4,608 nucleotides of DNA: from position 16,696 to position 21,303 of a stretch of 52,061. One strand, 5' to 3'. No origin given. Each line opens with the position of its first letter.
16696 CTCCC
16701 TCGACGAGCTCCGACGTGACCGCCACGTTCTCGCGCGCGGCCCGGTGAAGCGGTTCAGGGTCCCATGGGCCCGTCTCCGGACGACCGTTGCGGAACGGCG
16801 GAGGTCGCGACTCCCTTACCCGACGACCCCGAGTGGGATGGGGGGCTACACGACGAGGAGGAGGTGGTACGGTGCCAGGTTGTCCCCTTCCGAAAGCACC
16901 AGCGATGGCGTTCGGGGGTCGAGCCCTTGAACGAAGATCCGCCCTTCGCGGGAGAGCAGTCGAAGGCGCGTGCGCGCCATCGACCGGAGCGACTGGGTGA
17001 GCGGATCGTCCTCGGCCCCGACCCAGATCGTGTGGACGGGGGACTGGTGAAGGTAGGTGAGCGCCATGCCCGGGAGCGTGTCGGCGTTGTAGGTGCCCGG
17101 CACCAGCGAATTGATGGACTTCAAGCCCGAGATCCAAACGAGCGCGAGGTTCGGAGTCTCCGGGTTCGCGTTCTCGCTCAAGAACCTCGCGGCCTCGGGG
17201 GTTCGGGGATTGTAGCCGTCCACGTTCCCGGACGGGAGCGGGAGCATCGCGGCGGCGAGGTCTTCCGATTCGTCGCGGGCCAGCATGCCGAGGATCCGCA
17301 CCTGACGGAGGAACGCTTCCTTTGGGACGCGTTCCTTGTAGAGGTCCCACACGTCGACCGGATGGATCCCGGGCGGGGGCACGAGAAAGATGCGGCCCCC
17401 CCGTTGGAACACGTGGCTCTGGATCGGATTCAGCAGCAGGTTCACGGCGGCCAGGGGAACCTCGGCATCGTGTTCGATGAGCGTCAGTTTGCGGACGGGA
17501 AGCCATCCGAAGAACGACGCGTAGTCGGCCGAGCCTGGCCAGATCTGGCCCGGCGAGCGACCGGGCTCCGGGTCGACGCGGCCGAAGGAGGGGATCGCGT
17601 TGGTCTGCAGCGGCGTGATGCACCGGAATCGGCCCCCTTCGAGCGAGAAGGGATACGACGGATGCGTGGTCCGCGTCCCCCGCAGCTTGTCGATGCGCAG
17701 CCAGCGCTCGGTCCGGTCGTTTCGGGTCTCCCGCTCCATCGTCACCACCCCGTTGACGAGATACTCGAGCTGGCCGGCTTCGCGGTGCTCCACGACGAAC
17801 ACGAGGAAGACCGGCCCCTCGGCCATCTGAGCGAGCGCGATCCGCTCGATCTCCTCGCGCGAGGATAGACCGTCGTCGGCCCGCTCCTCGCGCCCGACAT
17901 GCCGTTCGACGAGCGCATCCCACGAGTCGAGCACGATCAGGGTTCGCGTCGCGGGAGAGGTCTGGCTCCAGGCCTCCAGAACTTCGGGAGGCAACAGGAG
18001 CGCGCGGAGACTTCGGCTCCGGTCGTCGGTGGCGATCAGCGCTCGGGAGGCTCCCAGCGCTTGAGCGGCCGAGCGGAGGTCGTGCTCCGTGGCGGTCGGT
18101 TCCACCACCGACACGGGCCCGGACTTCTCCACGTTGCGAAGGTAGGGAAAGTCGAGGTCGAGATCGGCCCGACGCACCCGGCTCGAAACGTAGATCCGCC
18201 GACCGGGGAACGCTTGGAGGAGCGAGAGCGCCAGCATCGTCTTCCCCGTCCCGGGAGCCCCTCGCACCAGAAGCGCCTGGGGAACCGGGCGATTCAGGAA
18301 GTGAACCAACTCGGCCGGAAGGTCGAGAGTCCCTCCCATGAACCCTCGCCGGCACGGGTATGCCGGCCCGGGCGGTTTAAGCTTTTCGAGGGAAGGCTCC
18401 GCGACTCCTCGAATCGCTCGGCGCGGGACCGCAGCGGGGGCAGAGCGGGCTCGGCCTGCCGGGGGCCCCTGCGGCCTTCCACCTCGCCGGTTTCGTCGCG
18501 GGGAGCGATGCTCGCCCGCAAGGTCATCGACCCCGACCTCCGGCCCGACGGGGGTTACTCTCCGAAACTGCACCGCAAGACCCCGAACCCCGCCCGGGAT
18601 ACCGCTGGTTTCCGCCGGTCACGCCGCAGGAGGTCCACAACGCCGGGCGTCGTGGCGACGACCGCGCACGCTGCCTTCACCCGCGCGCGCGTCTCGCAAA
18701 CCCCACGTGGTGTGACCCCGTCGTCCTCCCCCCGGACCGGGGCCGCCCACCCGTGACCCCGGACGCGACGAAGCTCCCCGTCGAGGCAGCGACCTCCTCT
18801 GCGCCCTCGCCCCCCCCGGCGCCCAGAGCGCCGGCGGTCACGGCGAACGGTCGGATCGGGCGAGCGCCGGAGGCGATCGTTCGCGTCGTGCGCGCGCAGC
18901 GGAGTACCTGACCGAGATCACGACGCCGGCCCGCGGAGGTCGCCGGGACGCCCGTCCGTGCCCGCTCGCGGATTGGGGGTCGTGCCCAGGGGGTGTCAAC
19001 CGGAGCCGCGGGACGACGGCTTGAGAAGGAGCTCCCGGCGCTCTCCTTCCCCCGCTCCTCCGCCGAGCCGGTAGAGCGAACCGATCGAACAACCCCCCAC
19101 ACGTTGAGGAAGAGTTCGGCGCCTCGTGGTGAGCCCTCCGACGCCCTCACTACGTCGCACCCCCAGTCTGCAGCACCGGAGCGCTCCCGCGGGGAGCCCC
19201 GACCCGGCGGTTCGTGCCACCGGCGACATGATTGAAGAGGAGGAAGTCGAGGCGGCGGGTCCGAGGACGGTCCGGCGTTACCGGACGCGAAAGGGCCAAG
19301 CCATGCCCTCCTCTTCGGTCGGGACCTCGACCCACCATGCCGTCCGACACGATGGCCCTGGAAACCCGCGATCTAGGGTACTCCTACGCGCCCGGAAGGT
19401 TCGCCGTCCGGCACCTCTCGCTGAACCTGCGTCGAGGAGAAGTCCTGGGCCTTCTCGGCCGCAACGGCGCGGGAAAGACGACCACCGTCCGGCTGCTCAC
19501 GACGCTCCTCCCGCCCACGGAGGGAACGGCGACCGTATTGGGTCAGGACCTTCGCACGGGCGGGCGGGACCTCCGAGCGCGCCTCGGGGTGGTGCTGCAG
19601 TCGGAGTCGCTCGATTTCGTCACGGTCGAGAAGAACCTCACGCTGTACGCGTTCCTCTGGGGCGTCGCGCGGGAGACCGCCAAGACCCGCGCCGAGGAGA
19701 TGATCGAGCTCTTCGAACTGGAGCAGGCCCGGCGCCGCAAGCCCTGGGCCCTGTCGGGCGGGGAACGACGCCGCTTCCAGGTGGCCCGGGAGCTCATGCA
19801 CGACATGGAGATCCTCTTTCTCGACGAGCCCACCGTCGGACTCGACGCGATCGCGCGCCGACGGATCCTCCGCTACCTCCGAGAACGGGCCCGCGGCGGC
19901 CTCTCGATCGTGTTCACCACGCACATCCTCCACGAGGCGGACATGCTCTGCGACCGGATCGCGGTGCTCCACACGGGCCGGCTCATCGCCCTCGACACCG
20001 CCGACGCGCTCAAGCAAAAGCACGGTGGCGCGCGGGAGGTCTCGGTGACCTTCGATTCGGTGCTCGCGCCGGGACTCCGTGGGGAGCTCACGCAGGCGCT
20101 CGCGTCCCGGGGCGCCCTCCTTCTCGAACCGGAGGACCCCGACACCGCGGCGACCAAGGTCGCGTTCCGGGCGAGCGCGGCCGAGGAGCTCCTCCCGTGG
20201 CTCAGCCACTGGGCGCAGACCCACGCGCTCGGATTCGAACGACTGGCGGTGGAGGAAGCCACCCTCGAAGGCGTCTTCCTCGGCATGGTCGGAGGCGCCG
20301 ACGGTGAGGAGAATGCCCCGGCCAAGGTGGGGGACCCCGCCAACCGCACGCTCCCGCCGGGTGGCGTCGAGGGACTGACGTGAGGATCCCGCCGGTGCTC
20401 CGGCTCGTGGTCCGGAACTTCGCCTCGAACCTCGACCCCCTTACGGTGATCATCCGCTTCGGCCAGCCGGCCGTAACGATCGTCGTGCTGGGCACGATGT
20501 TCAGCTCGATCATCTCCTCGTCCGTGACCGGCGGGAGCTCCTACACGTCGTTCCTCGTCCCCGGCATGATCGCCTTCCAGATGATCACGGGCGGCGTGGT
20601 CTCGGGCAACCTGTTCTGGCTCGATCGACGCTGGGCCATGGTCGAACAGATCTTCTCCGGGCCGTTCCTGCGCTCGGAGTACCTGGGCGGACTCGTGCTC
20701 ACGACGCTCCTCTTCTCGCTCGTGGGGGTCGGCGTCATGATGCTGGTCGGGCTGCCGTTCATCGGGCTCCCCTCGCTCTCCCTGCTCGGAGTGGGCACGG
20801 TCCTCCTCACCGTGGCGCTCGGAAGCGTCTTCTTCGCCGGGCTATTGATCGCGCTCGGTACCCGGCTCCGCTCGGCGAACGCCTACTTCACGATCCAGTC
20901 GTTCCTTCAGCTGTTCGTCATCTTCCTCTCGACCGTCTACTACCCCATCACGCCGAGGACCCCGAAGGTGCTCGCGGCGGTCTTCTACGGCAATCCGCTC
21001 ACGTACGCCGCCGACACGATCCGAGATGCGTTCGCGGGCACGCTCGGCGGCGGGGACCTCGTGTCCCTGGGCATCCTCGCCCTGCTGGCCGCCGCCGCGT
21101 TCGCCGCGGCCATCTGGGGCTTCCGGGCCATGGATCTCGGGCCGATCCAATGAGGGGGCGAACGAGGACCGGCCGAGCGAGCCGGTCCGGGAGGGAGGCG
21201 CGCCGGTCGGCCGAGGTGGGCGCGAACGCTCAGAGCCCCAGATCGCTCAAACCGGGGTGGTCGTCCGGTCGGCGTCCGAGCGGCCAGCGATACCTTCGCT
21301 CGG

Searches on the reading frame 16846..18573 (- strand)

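Call 22: search_protein_families(library=pfam, proteins=[window:16846-18573:-], max_evalue=0.00001)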
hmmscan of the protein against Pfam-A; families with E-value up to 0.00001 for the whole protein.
window:16846-18573:- (575 aa): 3 families
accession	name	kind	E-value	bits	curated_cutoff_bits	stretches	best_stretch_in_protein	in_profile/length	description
PF07088.17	GvpD_P-loop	-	2.6e-14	54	24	1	91-295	3-189/189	GvpD gas vesicle protein, P-loop domain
PF06745.19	ATPase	-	2e-08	34.3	26.6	0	269-311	177-219/231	KaiC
PF13191.12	AAA_16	-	5.2e-07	30.8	32.6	1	94-219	20-142/167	AAA ATPase domain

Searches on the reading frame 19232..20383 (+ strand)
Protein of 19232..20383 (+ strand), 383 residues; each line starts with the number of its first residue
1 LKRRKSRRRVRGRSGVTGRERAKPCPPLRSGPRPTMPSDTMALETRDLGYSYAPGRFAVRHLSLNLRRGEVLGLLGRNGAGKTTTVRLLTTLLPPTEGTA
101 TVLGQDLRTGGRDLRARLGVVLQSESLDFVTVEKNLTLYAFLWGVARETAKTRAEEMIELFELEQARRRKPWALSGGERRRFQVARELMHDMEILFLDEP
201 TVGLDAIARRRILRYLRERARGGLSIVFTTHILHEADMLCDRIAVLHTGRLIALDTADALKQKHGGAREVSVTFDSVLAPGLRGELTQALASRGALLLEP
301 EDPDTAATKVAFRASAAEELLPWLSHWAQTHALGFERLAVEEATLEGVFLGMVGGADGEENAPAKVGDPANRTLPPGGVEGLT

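Call 22: search_protein_families(library=pfam, proteins=[window:19232-20383:+], max_evalue=0.00001)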
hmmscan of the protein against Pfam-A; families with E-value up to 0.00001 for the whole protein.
window:19232-20383:+ (383 aa): 2 families
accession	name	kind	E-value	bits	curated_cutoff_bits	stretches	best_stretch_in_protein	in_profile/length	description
PF00005.33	ABC_tran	-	2.6e-29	103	25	1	60-201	2-136/137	ABC transporter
PF13304.12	AAA_21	-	7.5e-10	39.8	27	1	160-233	224-300/304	AAA domain, putative AbiEii toxin, Type IV TA system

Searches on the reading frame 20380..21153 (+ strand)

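Call 23: search_protein_families(library=pfam, proteins=[window:20380-21153:+], max_evalue=0.00001)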
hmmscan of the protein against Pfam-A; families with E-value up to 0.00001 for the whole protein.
window:20380-21153:+ (257 aa): 2 families
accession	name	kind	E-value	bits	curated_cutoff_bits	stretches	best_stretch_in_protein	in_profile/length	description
PF01061.29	ABC2_membrane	-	6.8e-17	62.1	26.9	1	19-217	17-209/211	ABC-2 type transporter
PF12698.13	ABC2_membrane_3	-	6.2e-08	32.6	31.6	1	53-246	158-347/347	ABC-2 family transporter protein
